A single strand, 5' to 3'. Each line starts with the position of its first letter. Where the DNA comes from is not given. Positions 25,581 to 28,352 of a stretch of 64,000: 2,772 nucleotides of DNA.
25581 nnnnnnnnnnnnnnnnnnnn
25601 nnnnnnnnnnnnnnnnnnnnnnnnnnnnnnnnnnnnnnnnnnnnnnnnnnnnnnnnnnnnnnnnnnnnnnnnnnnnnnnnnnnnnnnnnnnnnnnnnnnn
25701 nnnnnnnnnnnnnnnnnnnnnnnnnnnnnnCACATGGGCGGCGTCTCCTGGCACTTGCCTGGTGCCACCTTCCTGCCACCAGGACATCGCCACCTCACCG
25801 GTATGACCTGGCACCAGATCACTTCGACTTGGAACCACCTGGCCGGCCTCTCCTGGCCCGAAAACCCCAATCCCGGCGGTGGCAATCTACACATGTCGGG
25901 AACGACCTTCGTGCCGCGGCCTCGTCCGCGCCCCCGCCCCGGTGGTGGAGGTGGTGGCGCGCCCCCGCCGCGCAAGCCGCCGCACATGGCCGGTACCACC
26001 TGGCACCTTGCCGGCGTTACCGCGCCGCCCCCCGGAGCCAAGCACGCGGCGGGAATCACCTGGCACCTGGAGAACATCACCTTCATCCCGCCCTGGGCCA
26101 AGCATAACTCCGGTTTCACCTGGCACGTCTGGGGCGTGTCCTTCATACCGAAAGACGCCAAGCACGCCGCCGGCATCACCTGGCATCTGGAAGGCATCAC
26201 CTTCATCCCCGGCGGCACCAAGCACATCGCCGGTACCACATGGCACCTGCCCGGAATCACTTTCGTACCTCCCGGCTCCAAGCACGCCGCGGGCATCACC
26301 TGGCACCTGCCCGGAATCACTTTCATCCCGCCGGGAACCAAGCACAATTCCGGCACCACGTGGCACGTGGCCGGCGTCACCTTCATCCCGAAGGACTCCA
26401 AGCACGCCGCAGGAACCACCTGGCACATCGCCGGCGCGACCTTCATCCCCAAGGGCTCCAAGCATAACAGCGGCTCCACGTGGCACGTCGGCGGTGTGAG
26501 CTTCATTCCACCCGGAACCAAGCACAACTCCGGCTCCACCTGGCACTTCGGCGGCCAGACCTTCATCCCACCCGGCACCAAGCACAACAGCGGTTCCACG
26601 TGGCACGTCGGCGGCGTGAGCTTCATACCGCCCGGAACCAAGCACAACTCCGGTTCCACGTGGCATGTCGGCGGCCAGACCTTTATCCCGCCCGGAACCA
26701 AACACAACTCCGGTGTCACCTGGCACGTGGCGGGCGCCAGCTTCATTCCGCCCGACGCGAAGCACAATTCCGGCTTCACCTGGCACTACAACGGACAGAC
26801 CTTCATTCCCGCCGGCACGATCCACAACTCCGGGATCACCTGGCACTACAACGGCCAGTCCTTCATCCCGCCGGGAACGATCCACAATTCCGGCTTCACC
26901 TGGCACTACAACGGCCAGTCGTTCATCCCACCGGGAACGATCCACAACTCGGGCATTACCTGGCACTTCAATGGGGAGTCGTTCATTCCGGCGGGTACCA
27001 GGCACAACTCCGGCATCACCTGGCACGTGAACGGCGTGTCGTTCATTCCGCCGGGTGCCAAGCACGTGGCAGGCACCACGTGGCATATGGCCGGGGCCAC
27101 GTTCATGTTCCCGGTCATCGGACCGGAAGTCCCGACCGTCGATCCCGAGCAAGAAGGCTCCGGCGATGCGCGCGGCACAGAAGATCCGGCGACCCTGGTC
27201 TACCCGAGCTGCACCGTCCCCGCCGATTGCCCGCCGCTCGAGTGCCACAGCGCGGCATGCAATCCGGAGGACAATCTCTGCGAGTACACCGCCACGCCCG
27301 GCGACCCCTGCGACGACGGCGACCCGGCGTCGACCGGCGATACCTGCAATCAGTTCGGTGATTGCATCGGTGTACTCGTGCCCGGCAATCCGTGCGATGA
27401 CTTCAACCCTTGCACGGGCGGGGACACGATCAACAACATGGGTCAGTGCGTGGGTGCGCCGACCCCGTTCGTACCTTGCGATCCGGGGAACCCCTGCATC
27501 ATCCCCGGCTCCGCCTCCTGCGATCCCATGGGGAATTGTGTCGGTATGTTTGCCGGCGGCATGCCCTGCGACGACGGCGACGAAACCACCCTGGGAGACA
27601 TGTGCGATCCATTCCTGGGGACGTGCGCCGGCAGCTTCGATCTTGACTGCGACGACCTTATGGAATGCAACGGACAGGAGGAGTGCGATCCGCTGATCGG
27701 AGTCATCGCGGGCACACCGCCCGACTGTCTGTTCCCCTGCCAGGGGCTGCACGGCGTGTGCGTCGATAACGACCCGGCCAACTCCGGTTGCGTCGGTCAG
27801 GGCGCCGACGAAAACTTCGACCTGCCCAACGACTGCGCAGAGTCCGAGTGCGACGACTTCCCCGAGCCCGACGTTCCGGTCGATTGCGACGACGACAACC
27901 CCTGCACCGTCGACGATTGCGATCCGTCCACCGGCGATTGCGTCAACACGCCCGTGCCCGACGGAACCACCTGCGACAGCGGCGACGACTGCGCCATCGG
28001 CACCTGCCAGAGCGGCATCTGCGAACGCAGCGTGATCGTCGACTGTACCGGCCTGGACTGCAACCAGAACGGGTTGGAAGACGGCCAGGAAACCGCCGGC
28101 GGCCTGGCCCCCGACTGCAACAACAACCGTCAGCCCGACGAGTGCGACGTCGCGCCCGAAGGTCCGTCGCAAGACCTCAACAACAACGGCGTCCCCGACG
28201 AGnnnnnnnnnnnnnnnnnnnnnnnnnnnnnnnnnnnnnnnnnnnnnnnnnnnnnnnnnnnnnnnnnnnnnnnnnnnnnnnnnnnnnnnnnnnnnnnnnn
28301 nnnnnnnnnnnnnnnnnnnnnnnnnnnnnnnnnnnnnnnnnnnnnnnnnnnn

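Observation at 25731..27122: Unassigned 20-residue His/Trp tandem repeat (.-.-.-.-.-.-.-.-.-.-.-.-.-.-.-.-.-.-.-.), about 19 clean plus 3 degenerate units, inside a 1617-aa exoprotein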

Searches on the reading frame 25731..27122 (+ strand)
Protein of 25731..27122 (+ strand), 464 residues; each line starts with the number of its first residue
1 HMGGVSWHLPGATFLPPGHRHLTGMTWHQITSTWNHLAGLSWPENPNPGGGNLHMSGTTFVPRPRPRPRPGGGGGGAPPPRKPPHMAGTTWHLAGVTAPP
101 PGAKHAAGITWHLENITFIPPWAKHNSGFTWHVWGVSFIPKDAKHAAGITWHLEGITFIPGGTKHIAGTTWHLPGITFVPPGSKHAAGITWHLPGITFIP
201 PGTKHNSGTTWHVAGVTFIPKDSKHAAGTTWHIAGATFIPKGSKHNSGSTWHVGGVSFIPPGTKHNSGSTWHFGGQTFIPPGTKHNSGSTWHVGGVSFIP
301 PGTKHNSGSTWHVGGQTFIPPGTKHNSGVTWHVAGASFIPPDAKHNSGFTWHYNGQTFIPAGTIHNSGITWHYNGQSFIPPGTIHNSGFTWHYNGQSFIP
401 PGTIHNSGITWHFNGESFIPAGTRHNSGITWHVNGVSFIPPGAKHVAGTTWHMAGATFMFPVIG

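Call 4: search_protein_families(library=pfam, proteins=[window:25731-27122:+], max_evalue=1)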
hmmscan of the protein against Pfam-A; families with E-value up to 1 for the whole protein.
window:25731-27122:+ (464 aa): 2 families
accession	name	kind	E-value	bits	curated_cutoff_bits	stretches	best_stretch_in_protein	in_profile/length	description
PF24387.1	AEP-like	-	0.39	10.9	27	0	166-223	31-88/133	Archaeo-eukaryotic primase 1D-like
PF24880.1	DUF7738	-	0.58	11.1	24.6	0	124-150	38-64/103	Domain of unknown function (DUF7738)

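Call 5: search_protein_families(library=ncbifam, proteins=[window:25731-27122:+], max_evalue=1)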
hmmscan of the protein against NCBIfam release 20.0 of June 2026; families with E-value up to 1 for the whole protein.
window:25731-27122:+ (464 aa): 0 families

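Call 7: find_homologous_proteins(query=window:25983-27122:+)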
Query window:25983-27122:+ (380 aa): 2 proteins with E <= 0.001 among 615 candidates.
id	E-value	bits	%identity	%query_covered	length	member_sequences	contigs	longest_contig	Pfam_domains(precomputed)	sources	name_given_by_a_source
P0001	7.9e-71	257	54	65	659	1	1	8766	-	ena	-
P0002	1.6e-27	114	64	22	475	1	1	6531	PF00526.24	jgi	jgi:hypothetical protein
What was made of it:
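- Tried and rejected: Word-indexed search with the array (call 7).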

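Call 35: predict_structure(alignment_id=A2)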
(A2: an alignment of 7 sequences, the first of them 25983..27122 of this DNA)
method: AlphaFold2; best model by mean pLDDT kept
length: 380 residues; sequences in the alignment: 7
mean_pLDDT: 61.2   pTM: 0.51
mean pLDDT of the five models: 61.2, 57.3, 49.0, 48.3, 44.7
residues with pLDDT >= 90: 0; 70-90: 31; 50-70: 337; < 50: 12
segments of 3 or more residues with pLDDT < 50: 375-380
pLDDT, mean of each block of 10 residues (from residue 1): 55 55 59 57 58 59 62 59 64 60 65 61 66 61 65 59 63 58 65 59 65 57 66 56 63 54 61 58 65 62 67 66 71 67 70 61 62 45
secondary structure, 60 per line:
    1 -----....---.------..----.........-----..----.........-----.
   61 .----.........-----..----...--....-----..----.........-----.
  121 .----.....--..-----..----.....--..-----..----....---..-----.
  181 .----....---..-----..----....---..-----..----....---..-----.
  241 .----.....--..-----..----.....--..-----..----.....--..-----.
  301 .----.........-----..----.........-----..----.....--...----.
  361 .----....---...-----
elements in order: E6-9 E26-34 E46-54 E66-74 E86-88 E91-94 E106-114 E126-130 E146-150 E166-169 E186-189 E206-209 E226-229 E246-250 E266-270 E286-290 E306-314 E326-334 E346-350 E353-355 E366-369 E373-375
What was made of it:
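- On Right-handed parallel beta-helix fold (pectate-lyase-like / Ag43-like), structural class only: Model shows three strands per unit, pLDDT 61 (call 35).
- Closest known: Choline-binding / cell-wall-binding repeats. Different: Three strands per unit are predicted rather than a hairpin (call 35).
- Closest known: Pentapeptide-repeat beta-helix. Different: Three sides are predicted, not four (call 35).
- AF2 gives a regular all-beta model with three strands per unit, pTM 0.51 (call 35). The modest AF2 confidence could reflect a missing cofactor (call 35). AF2 confidence is low (call 35). The model predicts inter-unit beta structure (call 35).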

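Call 44: fold_search(model_id=the predicted structure, library=pdb)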
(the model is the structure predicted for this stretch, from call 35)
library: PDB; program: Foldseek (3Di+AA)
matches with E <= 10: 316; with E <= 0.001: 1
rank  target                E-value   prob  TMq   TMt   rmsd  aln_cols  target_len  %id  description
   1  4kh3                  1.0e-04  0.96  0.21  0.18  14.0       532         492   11  Structure of a bacterial self-associating protein (released 2014-01-15)
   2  7kob                  1.2e-03  0.97  0.26  0.27  12.7       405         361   13  Crystal structure of antigen 43b from Escherichia coli CFT073 (released 2022-03-09)
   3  7koh_B                1.4e-03  0.87  0.25  0.20  14.7       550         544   11  Crystal structure of antigen 43 from Escherichia coli EDL933 (released 2022-03-09)
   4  4xn3_A                4.0e-03  0.80  0.25  0.19  13.2       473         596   10  Tailspike protein mutant E372A of E. coli bacteriophage HK620 in complex with hexasaccharide (released 2016-01-27)
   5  7ko9                  4.2e-03  0.91  0.29  0.23  15.8       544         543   10  Crystal structure of antigen 43 from uropathogenic Escherichia coli UTI89 (released 2022-03-09)
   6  7koh_A                4.5e-03  0.60  0.21  0.17  15.3       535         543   10  Crystal structure of antigen 43 from Escherichia coli EDL933 (released 2022-03-09)
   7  7koh_C                5.7e-03  0.57  0.22  0.18  15.7       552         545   11  Crystal structure of antigen 43 from Escherichia coli EDL933 (released 2022-03-09)
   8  4avz                  6.3e-03  0.72  0.23  0.17  14.5       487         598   10  Tailspike protein mutant E372Q of E. coli bacteriophage HK620 (released 2012-09-26)
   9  6gvr_A                6.6e-03  0.66  0.23  0.17  14.3       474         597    9  TAILSPIKE PROTEIN MUTANT E372Q (DELTA N471/S472) OF E. COLI BACTERIOPHAGE HK620 IN COMPLEX WITH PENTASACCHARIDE (released 2018-07-11)
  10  2x85_A                7.0e-03  0.69  0.25  0.19  13.6       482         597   12  Tailspike protein of E. coli bacteriophage HK620 in complex with hexasaccharide (released 2011-03-23)
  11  4xop_A                7.3e-03  0.72  0.24  0.17  13.5       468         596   10  Tailspike protein double mutant D339N/E372Q of E. coli bacteriophage HK620 in complex with hexasaccharide (released 2016-01-27)
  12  4lsx_B                7.7e-03  0.18  0.15  0.10  20.4       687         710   10  Plant steroid receptor ectodomain bound to brassinolide and SERK1 co-receptor ectodomain (released 2013-09-04)
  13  4xn0                  8.1e-03  0.72  0.23  0.17  13.4       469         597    9  Tailspike protein mutant E372A of E. coli bacteriophage HK620 (released 2016-01-27)
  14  4oj6_C                8.1e-03  0.69  0.27  0.17  13.6       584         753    9  Crystal Structure of a Putative Tailspike Protein (TSP1, orf210) from Escherichia coli O157:H7 Bacteriohage CBA120; Se (released 2014-03-26)
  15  4xot_A                9.0e-03  0.60  0.23  0.17  14.4       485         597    9  Tailspike protein mutant E372Q of E. coli bacteriophage HK620 in complex with pentasaccharide (released 2016-01-27)
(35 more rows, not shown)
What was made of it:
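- On Right-handed parallel beta-helix fold (pectate-lyase-like / Ag43-like), structural class only: Foldseek prob up to 0.97 but TM 0.2-0.29 (call 44).
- Closest known: Passenger beta-helices of self-associating autotransporters. Same: Best structural matches of the array model (Foldseek E 1e-4 to 4e-3, prob 0.87-0.97; call 44).
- Its best PDB matches are three-stranded beta-helices: Ag43 4kh3 (E 1e-4, prob 0.96), 7kob (prob 0.97), and the HK620 tailspike (call 44).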

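Call 53: find_related_loci(query=A2, collection=genome_contigs, flank=6000)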
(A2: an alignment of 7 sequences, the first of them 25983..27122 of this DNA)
Query A2 (380 aa) in genome_contigs; peptide patterns used: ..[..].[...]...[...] (x = any residue, [..] = any of these).
13 stretches matched a pattern; 8 encode a relative of the query (tblastn E <= 1e-3); 8 distinct loci.
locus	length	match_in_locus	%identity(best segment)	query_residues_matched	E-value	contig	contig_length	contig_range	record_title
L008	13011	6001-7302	67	1-377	1e-169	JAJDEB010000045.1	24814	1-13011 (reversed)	MAG: Phycisphaerae bacterium isolate OFTM112 OFTM112_44, whole genome shotgun sequence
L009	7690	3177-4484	61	1-377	3e-149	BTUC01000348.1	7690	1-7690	MAG: Phycisphaerae bacterium AMX-MBFR-13 DNA, sequence348, whole genome shotgun sequence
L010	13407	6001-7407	60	1-377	2e-144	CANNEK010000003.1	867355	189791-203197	uncultured Kordiimonas sp. isolate 199-3Z.fasta genome assembly, contig: NODE_3, whole genome shotgun sequence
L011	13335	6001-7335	63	1-379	3e-144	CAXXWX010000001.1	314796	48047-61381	MAG: Phycisphaerae bacterium isolate e6993cc0-709b-411a-8bd5-6f5b4bf9d55c genome assembly, contig: contig_1, whole genom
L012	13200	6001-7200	61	1-377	2e-143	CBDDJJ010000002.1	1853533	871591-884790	MAG: Halieaceae bacterium isolate 6336bccc-a9f8-448e-bb04-7863cc1152d2 genome assembly, contig: contig_2, whole genome s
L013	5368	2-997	60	1-377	7e-127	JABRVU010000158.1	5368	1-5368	MAG: Phycisphaerae bacterium isolate MAG-02r c_000000003639, whole genome shotgun sequence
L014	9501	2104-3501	63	1-377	1e-153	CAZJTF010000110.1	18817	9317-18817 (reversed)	MAG TPA_asm: uncultured Planctomycetales bacterium isolate binchicken_co235_68 genome assembly, contig: NODE_7327_length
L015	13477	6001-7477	70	1-377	1e-99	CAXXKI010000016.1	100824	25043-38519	MAG: Phycisphaerae bacterium isolate bd3be242-9aa2-4165-bc29-2748e4656e29 genome assembly, contig: contig_16, whole geno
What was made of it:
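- The family occurs in marine, particle-associated lineages (call 53).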

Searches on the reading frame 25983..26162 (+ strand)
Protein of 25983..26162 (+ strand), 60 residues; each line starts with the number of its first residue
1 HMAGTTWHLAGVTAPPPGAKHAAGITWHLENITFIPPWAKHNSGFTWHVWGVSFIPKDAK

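Call 28: search_protein_representatives(alignment_id=A1)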
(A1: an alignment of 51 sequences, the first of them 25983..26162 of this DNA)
Query: 51 sequences, 60 profile positions. Proteins with E-value up to 0.001 (for the whole library): 28; up to 1e-10: 10; up to 1e-30: 6. The best 28 are listed.
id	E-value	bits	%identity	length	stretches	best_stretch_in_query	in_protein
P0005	6.2e-277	909.7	-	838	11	1-59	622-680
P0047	1.7e-227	751.3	-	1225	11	1-60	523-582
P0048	9.5e-160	534.4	-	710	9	1-58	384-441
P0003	2.1e-87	302.7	-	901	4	1-60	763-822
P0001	8.0e-85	294.4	-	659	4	1-59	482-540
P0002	1.9e-38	145.9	-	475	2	1-57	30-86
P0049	5.1e-18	80.5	-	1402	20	16-34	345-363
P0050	1.6e-17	78.9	-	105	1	3-57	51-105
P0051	1.9e-14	69.0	-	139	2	2-49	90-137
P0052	5.6e-14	67.5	-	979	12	1-54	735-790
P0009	3.4e-08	49.0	-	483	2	8-57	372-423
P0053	1.1e-07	47.4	-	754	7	5-21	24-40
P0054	2.6e-07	46.2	-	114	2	1-49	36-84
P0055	3.3e-07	45.8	-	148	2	5-58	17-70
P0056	3.7e-07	45.7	-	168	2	3-57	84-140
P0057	1.8e-06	43.5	-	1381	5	21-55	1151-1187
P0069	9.9e-04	34.7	-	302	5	5-23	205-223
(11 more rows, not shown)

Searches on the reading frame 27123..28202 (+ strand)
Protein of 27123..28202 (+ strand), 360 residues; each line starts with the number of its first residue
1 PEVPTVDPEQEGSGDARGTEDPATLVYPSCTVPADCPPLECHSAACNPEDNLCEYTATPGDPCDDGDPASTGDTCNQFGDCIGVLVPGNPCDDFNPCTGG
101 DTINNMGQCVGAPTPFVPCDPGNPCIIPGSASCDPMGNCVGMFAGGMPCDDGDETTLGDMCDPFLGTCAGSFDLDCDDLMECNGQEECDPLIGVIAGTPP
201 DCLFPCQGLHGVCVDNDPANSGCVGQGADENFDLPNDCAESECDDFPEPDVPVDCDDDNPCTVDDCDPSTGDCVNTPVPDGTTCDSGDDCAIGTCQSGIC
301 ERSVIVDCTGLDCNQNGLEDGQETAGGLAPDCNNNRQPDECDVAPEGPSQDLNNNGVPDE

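Call 66: search_protein_families(library=pfam, proteins=[window:27123-28202:+], max_evalue=10)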
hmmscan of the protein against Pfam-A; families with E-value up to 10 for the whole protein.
window:27123-28202:+ (360 aa): 1 family
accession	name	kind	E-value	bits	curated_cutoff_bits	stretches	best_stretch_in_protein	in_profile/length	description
PF00526.23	Dicty_CTDC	-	2.2e-07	31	27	2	254-278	1-24/24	Dictyostelium (slime mold) repeat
